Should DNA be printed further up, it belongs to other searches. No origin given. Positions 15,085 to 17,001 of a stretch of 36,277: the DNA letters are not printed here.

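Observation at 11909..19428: Five-gene, translationally coupled operon encoding only lipoproteins: a candidate uncharacterised cell-surface assembly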

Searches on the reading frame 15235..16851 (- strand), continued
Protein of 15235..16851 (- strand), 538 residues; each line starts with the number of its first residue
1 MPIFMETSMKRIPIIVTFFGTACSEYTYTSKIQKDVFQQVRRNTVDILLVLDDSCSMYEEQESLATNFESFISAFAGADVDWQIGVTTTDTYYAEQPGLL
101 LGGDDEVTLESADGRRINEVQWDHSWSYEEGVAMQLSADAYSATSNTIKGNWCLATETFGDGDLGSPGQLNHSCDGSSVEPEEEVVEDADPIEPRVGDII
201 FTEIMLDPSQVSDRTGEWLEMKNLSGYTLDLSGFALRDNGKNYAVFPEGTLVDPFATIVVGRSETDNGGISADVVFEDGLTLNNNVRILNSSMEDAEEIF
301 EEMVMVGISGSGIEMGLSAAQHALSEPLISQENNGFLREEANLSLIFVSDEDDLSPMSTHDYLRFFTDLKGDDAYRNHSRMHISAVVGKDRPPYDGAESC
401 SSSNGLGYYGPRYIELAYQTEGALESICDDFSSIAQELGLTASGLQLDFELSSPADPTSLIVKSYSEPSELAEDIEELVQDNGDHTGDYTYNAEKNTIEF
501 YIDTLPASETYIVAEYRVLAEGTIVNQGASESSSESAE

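Call 61: find_encoding_contigs(protein=P0073, flank=10000, max_places=1)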
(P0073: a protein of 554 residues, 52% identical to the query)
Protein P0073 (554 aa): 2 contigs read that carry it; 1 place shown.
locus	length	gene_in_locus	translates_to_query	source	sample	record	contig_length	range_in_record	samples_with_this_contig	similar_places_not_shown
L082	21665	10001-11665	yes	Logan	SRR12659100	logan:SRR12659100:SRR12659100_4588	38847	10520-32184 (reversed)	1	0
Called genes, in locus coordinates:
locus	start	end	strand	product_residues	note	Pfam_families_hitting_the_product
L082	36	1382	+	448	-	-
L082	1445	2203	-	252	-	-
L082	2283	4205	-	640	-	-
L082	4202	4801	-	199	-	-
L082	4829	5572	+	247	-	-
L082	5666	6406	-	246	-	PF00578:AhpC-TSA, PF08534:Redoxin, PF00085:Thioredoxin (faint), PF13905:Thioredoxin_8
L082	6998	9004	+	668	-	PF09099:Qn_am_d_aIII (faint)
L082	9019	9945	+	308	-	-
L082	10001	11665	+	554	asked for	PF00932:LTD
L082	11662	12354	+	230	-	-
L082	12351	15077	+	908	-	-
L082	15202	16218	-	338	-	PF14237:GYF_2 (faint), PF08239:SH3_3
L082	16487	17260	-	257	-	PF05013:FGase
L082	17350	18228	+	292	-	-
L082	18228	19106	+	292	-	PF13483:Lactamase_B_3, PF12706:Lactamase_B_2 (weak)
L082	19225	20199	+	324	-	PF01590:GAF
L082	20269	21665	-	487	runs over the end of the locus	PF00224:PK, PF02887:PK_C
